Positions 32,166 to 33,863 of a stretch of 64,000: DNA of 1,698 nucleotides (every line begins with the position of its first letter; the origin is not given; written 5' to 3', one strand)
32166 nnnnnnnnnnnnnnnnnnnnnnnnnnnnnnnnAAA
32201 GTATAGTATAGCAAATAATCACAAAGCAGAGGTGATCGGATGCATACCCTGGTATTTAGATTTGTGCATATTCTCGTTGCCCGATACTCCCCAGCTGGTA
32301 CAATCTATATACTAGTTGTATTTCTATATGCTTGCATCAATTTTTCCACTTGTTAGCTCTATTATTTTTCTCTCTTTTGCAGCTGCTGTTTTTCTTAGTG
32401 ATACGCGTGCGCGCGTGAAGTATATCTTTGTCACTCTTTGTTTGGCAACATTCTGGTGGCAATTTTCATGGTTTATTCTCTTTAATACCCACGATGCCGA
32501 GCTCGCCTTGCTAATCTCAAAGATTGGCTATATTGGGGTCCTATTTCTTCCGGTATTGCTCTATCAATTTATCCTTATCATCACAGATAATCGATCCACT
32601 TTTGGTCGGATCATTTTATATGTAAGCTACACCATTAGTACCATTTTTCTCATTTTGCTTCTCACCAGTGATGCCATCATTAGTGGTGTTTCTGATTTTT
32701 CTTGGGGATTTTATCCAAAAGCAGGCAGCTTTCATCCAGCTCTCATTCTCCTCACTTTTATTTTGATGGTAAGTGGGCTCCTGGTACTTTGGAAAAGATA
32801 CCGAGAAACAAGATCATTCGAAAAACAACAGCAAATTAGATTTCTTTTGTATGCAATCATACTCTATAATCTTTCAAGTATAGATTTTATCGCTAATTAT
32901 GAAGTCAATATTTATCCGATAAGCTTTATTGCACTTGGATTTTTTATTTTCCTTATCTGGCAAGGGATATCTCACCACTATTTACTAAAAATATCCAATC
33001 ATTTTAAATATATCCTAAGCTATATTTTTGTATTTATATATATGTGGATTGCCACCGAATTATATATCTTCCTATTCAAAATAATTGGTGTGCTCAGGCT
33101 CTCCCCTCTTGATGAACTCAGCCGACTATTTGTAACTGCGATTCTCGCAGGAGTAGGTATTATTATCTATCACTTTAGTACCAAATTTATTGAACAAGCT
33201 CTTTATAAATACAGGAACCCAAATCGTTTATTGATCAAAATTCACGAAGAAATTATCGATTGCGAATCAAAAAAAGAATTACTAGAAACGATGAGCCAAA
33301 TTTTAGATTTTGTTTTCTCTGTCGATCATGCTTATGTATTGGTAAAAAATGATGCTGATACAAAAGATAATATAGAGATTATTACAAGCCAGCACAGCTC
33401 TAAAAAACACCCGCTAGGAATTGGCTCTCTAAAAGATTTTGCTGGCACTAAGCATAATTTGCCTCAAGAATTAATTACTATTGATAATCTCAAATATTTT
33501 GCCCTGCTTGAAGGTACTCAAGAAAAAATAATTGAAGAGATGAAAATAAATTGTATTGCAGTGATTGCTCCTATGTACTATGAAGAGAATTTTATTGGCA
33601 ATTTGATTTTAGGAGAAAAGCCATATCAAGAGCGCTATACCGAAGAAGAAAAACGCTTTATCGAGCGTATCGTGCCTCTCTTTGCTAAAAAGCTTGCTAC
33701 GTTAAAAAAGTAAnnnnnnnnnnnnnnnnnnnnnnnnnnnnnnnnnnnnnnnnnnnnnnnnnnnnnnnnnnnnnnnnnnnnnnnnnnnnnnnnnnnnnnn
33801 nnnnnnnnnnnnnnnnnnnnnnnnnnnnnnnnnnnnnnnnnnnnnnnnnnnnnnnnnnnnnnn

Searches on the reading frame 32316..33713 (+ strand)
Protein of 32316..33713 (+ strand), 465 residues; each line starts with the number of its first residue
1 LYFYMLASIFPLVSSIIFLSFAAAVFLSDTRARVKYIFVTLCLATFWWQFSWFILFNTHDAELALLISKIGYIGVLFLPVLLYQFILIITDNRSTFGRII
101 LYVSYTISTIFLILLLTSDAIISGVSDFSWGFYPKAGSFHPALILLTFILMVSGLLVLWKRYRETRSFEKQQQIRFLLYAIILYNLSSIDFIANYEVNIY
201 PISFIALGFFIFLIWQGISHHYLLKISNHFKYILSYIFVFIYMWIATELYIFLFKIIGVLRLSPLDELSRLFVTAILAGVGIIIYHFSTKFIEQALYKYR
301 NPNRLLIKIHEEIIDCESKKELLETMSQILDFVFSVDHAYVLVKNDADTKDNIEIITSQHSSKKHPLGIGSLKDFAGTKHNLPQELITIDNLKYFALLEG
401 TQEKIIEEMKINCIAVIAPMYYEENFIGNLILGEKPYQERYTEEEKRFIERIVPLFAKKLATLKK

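Call 104: search_protein_families(library=pfam, proteins=[window:32316-33713:+], max_evalue=0.0001)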
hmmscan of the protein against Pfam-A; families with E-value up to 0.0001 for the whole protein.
window:32316-33713:+ (465 aa): 1 family
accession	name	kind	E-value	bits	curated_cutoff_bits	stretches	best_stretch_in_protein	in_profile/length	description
PF16927.11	HisKA_7TM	-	1.8e-14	54.6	28.6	1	12-213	3-212/224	N-terminal 7TM region of histidine kinase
